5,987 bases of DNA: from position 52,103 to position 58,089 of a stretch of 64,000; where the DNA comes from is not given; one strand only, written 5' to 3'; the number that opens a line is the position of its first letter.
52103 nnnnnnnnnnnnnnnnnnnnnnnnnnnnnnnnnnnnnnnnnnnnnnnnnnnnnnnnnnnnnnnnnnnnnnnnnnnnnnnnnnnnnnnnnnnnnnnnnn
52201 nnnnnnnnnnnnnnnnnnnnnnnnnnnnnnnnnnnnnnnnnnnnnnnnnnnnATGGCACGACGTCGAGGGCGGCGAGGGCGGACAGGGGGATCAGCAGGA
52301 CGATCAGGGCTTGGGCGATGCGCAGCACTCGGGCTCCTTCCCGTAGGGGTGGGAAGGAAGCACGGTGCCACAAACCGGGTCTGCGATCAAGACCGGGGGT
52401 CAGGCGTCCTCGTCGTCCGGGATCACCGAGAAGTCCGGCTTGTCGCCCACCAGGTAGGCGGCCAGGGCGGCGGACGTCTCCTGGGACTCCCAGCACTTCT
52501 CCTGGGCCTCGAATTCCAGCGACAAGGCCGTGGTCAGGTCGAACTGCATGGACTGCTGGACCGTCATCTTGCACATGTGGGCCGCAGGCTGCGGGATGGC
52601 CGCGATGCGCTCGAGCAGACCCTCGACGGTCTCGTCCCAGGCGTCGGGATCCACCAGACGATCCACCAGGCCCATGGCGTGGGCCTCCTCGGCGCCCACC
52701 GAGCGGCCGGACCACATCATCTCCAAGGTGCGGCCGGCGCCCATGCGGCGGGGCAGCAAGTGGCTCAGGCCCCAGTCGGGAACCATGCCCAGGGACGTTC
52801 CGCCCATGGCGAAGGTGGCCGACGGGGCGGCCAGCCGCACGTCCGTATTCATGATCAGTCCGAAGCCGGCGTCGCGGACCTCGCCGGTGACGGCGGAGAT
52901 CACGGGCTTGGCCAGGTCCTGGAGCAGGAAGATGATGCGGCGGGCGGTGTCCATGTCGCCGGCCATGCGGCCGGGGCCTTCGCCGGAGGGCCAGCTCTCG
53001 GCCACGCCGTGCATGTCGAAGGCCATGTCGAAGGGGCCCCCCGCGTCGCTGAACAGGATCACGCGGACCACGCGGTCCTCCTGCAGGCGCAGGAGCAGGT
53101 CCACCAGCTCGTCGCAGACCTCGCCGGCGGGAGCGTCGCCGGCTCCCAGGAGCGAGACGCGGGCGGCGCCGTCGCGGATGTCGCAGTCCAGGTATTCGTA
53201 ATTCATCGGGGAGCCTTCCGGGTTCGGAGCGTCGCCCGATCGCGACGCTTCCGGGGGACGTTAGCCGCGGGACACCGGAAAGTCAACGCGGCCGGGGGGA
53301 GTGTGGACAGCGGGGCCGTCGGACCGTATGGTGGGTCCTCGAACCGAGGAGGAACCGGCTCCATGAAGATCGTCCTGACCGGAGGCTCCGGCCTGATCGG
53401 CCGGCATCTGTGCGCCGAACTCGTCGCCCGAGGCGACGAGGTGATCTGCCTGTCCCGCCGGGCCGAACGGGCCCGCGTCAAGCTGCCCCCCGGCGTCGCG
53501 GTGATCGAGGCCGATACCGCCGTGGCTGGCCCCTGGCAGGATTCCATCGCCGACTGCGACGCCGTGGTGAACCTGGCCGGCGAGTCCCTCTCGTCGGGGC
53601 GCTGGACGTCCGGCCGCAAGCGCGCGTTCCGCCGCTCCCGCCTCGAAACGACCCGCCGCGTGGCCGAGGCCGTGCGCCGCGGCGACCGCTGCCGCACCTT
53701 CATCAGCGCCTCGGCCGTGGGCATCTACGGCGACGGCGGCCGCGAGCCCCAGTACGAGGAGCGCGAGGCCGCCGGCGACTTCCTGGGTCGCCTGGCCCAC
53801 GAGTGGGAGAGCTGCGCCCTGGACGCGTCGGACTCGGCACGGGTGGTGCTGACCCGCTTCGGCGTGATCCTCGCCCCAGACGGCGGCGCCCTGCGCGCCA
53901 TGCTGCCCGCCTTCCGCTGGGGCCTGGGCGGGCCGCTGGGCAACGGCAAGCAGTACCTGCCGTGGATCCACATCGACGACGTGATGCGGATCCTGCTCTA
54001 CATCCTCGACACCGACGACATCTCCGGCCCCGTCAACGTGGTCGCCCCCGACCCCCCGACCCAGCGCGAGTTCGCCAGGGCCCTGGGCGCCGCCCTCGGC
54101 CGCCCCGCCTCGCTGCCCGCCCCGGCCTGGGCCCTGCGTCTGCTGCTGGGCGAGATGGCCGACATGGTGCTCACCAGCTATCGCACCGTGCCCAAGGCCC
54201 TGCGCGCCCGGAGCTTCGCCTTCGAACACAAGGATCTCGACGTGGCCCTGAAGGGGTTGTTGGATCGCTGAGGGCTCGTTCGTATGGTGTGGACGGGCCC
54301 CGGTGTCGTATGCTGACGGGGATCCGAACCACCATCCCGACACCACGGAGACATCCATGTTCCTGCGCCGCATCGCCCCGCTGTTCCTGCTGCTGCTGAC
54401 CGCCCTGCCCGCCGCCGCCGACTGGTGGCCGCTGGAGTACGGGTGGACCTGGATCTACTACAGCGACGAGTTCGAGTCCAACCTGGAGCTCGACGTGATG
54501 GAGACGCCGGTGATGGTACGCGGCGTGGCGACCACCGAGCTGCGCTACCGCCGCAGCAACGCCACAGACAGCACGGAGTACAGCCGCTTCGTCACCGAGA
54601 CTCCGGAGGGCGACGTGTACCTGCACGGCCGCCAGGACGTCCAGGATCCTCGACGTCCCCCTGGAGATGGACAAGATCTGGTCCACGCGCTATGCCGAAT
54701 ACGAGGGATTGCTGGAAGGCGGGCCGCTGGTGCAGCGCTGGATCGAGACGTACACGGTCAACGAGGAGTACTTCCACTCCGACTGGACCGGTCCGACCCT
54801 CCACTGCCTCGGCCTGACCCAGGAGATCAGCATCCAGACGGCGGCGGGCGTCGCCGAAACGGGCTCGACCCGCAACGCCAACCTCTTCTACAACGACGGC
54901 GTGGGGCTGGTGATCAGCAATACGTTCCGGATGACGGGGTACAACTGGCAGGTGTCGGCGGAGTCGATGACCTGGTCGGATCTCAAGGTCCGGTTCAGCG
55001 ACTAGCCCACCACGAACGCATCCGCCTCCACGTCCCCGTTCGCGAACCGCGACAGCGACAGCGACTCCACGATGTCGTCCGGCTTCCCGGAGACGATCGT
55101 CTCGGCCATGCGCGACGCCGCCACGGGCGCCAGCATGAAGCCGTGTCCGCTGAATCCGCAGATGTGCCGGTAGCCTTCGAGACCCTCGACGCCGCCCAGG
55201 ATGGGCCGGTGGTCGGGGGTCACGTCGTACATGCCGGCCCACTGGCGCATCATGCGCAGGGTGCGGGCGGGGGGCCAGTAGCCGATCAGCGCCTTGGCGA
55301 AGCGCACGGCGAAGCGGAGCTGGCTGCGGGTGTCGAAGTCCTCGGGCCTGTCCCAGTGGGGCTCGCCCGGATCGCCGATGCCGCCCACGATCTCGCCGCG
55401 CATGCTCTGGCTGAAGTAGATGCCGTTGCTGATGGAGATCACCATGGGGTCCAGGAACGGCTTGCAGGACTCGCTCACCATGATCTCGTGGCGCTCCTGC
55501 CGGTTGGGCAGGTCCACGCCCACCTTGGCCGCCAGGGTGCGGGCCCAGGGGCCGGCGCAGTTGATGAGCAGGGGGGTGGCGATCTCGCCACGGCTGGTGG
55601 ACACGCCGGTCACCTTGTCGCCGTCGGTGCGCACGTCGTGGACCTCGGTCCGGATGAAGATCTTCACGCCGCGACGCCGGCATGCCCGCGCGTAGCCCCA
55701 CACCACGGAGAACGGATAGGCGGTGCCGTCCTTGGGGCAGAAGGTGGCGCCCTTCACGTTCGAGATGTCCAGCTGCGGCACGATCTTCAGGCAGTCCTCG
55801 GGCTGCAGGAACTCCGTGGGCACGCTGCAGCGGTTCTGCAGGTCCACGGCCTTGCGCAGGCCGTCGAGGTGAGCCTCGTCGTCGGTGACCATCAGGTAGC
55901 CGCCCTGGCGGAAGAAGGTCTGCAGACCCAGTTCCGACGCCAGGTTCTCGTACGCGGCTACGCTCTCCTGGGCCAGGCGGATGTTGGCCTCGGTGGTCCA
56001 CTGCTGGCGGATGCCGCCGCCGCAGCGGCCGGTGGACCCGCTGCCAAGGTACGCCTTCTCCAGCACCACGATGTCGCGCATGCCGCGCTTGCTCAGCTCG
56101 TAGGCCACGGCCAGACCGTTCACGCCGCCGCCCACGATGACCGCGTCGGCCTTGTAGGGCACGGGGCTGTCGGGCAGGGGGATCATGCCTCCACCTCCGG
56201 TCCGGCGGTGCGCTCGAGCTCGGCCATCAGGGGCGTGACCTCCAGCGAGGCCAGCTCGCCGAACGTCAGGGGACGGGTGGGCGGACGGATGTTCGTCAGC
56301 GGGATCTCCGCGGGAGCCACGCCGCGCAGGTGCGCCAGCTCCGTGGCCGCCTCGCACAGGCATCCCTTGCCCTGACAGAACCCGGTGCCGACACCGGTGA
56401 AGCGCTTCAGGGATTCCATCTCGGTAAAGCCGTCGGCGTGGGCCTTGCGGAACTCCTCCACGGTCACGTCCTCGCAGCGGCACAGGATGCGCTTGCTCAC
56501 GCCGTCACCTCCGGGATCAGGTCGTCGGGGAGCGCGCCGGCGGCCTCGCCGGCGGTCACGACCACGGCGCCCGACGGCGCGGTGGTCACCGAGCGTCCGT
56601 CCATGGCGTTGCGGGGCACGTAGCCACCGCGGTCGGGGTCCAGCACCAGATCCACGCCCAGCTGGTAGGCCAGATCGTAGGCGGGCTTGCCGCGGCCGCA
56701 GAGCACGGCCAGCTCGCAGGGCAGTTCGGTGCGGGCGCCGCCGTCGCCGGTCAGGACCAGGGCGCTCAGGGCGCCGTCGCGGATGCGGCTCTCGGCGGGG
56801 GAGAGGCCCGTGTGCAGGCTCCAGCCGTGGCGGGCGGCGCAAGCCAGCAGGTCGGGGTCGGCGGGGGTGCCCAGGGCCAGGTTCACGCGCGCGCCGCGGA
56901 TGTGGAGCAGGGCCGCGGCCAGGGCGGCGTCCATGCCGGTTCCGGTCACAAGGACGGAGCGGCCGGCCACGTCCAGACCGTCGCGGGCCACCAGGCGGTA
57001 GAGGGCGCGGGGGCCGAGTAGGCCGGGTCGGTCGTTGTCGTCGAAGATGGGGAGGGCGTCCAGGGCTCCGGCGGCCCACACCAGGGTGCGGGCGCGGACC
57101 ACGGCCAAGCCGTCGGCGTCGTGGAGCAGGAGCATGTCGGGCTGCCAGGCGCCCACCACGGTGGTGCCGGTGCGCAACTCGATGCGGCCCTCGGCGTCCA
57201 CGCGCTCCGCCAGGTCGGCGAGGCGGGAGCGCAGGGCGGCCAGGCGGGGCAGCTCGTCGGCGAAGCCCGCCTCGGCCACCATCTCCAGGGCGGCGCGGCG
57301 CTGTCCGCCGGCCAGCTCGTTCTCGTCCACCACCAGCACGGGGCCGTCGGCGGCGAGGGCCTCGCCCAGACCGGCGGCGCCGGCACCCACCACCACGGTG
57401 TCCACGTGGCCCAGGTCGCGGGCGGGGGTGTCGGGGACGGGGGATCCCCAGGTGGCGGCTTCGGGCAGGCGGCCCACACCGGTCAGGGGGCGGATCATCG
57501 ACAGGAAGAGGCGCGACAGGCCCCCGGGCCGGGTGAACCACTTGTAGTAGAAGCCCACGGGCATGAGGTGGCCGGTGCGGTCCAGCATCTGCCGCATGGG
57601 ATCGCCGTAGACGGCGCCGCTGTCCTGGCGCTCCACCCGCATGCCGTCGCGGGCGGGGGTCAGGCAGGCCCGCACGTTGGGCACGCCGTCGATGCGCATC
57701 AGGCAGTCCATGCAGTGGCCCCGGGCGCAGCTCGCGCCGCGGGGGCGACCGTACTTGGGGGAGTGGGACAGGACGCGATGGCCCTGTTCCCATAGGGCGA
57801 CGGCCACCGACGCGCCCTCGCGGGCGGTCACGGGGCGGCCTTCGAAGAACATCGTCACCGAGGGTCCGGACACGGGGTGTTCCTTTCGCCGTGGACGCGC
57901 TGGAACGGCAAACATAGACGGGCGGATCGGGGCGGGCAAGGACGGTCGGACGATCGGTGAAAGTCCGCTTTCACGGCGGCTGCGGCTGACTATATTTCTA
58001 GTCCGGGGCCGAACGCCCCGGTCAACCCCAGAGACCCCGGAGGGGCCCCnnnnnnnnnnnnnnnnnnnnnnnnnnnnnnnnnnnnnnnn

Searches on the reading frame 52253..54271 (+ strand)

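Call 94: search_protein_families(library=pfam, proteins=[window:52253-54271:+], max_evalue=0.0001)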
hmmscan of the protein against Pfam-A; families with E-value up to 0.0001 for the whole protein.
window:52253-54271:+ (672 aa): 4 families
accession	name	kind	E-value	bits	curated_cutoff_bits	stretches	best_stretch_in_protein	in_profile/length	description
PF01370.27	Epimerase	-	3.1e-26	92.7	20.9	1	373-589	1-232/240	NAD dependent epimerase/dehydratase family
PF08338.16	DUF1731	-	6.9e-15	54.9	27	1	623-667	1-45/47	Domain of unknown function (DUF1731)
PF13460.12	NAD_binding_10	-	1.2e-11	45.2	27.2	1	377-497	1-107/184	NAD(P)H-binding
PF16363.11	GDP_Man_Dehyd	-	2.3e-08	34.3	27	1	375-504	2-145/332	GDP-mannose 4,6 dehydratase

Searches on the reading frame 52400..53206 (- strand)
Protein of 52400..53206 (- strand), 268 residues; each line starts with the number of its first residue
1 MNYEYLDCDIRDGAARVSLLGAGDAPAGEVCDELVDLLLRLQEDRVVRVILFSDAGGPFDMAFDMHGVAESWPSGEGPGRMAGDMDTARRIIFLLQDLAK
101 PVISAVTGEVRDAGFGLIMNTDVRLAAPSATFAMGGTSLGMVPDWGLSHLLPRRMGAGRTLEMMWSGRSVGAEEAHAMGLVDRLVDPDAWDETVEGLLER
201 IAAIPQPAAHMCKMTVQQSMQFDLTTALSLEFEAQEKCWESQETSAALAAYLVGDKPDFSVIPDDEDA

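Call 6: search_protein_families(library=pfam, proteins=[window:52400-53206:-], max_evalue=0.001)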
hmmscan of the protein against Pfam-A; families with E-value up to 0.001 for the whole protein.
window:52400-53206:- (268 aa): 2 families
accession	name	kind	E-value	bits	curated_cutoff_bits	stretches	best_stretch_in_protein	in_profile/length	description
PF00378.25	ECH_1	-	1.5e-28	100.3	27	1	29-259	23-248/251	Enoyl-CoA hydratase/isomerase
PF16113.10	ECH_2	-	5.7e-17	62.6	27.2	1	29-245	18-232/335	Enoyl-CoA hydratase/isomerase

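Call 7: search_protein_families(library=ncbifam, proteins=[window:52400-53206:-], max_evalue=0.001)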
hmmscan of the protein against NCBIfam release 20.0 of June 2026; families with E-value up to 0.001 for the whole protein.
window:52400-53206:- (268 aa): 68 families (the best 25 are shown)
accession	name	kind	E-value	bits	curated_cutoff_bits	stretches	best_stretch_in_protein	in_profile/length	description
NF006699.0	PRK09245.1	subfamily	1e-32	113.5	354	1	29-260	31-264/266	crotonase/enoyl-CoA hydratase family protein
NF006107.0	PRK08258.1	equivalog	5.5e-31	107.9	330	1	29-259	44-274/277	enoyl-CoA hydratase family protein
NF004475.0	PRK05809.1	subfamily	7.2e-30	104.3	394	1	29-255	31-253/260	short-chain-enoyl-CoA hydratase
NF051848.1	EnCoAHydtEchA19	equivalog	7.3e-30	104.4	400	1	26-259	24-255/258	enoyl-CoA hydratase EchA19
NF046063.1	oxepin_alt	equivalog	1e-28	100.6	300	1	29-257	27-253/254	oxepin-CoA hydrolase, alternative type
NF004840.0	PRK06190.1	equivalog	6.2e-28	98.1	253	1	27-244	29-241/260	enoyl-CoA hydratase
NF005802.0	PRK07657.1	equivalog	2.1e-27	96.3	363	1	28-253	30-251/260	enoyl-CoA hydratase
NF004519.0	PRK05864.1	equivalog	4.2e-27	95.2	337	1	29-219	37-230/276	enoyl-CoA hydratase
TIGR02280.1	PaaB1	equivalog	5.5e-27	94.9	345.15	1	30-259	27-253/256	2-(1,2-epoxy-1,2-dihydrophenyl)acetyl-CoA isomerase PaaG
NF005804.0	PRK07659.1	equivalog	2.7e-26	92.6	311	1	30-260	34-258/260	enoyl-CoA hydratase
NF006108.0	PRK08259.1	equivalog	2e-25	89.8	273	1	28-247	29-240/256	crotonase/enoyl-CoA hydratase family protein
NF005675.0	PRK07468.1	equivalog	2.5e-25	89.7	350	1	25-257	28-257/262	crotonase/enoyl-CoA hydratase family protein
NF004857.0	PRK06210.1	equivalog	9.6e-25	87.5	341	1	32-227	39-240/275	enoyl-CoA hydratase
NF006007.0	PRK08138.1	subfamily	1.1e-24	87.2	355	1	26-259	32-258/261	enoyl-CoA hydratase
NF004635.0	PRK05981.1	equivalog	1.2e-24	87.2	351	1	3-253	3-257/266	enoyl-CoA hydratase/isomerase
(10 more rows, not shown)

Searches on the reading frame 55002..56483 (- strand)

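Call 6: search_protein_families(library=pfam, proteins=[window:55002-56483:-], max_evalue=0.001)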
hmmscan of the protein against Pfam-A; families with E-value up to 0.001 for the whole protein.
window:55002-56483:- (493 aa): 10 families
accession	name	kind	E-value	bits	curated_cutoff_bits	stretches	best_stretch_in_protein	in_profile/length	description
PF01266.30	DAO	-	2e-73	248.4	27.9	1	113-461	1-352/353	FAD dependent oxidoreductase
PF00890.30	FAD_binding_2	-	4.5e-07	29.9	20.4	1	113-160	1-47/414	FAD binding domain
PF01946.23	Thi4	-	9.5e-07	28.7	26.2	1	111-157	17-61/235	Thi4 family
PF07992.20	Pyr_redox_2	-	1.2e-06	28.7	26.1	0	265-334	190-257/291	Pyridine nucleotide-disulphide oxidoreductase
PF13738.12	Pyr_redox_3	-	2e-06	27.7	30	1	115-147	1-33/305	Pyridine nucleotide-disulphide oxidoreductase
PF01494.25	FAD_binding_3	-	5.2e-06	26.3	22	0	112-140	2-30/349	FAD binding domain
PF12831.13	FAD_oxidored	-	1.7e-05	24.8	27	0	113-178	1-68/416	FAD dependent oxidoreductase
PF13450.12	NAD_binding_8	-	2.5e-05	24.9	21.9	1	116-144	1-28/68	NAD(P)-binding Rossmann-like domain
PF03486.20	HI0933_like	-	3.1e-05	24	50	0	224-322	75-176/244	HI0933-like protein Rossmann domain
PF00070.33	Pyr_redox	-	0.00051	20.9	22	0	114-144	2-32/82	Pyridine nucleotide-disulphide oxidoreductase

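Call 7: search_protein_families(library=ncbifam, proteins=[window:55002-56483:-], max_evalue=0.001)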
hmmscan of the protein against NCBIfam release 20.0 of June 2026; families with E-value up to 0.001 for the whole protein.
window:55002-56483:- (493 aa): 39 families (the best 25 are shown)
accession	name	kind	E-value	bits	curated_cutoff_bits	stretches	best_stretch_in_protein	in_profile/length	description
TIGR01373.1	soxB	subfamily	3e-67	227.2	529.45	1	111-485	30-404/407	sarcosine oxidase subunit beta family protein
TIGR02352.1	thiamin_ThiO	equivalog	1.6e-35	122.8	250.8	1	115-466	2-350/351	glycine oxidase ThiO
NF008425.0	PRK11259.1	equivalog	3.3e-28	98.7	257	1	111-481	4-376/377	N-methyl-L-tryptophan oxidase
TIGR01377.1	soxA_mon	subfamily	2e-25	89.4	479.65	1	113-482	2-377/381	amino oxidase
NF001933.0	PRK00711.1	subfamily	5.7e-25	88.2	383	1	161-326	102-269/429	D-amino acid dehydrogenase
TIGR03364.1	HpnW_proposed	hypoth_equivalog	2.6e-22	79.4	285.1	1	113-320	2-203/365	TIGR03364 family FAD-dependent oxidoreductase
TIGR03377.1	glycerol3P_GlpA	equivalog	1.3e-19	70.2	552.8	1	113-336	1-226/530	anaerobic glycerol-3-phosphate dehydrogenase subunit GlpA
NF050086.1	pipecolate_AmaA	exception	3.4e-16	58.9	600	1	111-307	25-230/425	L-pipecolate oxidase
NF008726.1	PRK11728.1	equivalog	2.4e-13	49.7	299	1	113-324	2-212/389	L-2-hydroxyglutarate oxidase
NF009074.0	PRK12409.1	equivalog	4.5e-13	49.1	494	1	166-322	106-266/410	D-amino acid dehydrogenase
NF008313.0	PRK11101.1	equivalog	1.1e-12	47.4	425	1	111-320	8-219/548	anaerobic glycerol-3-phosphate dehydrogenase subunit A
NF033460.1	glycerol3P_ox_II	equivalog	1.8e-10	40.6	460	1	112-324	2-218/361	type 2 glycerol-3-phosphate oxidase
TIGR03329.1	Phn_aa_oxid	hypoth_equivalog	2.5e-10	39.8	632.8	1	111-303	24-226/460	putative aminophosphonate oxidoreductase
NF002480.1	PRK01747.1-1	equivalog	3e-10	39.1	540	1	111-435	248-568/645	bifunctional tRNA (5-methylaminomethyl-2-thiouridine)(34)-methyltransferase MnmC2/FAD-dependent 5-carboxymethylaminomethyl-2-thiouridine(34)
TIGR03197.1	MnmC_Cterm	equivalog_domain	4.3e-10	39.2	174.2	1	114-339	2-226/400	FAD-dependent 5-carboxymethylaminomethyl-2-thiouridine(34) oxidoreductase MnmC1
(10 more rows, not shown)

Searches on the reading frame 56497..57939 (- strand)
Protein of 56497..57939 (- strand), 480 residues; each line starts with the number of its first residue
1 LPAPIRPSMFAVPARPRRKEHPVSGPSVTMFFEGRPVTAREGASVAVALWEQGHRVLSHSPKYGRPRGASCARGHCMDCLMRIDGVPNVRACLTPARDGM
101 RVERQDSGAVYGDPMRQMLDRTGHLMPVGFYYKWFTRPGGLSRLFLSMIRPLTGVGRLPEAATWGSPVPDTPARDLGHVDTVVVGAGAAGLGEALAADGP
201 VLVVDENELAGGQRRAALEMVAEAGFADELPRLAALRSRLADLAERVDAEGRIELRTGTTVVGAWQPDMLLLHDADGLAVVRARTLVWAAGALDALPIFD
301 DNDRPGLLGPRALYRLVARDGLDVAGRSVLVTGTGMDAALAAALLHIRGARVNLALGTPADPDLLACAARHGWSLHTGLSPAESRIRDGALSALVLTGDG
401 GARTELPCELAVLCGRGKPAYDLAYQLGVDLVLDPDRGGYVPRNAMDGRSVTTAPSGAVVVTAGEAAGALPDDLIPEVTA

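Call 36: search_protein_families(library=pfam, proteins=[window:56497-57939:-], max_evalue=0.01)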
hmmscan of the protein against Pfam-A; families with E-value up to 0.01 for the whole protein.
window:56497-57939:- (480 aa): 3 families
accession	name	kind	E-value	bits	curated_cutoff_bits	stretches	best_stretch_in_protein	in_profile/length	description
PF13510.11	Fer2_4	-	4e-29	100.9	22.8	1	27-106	3-81/82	2Fe-2S iron-sulfur cluster binding domain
PF07992.20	Pyr_redox_2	-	0.00013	21.9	26.1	1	180-354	2-170/291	Pyridine nucleotide-disulphide oxidoreductase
PF19761.4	DUF6248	-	0.0042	17.4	26.7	1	36-82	14-60/155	Family of unknown function (DUF6248)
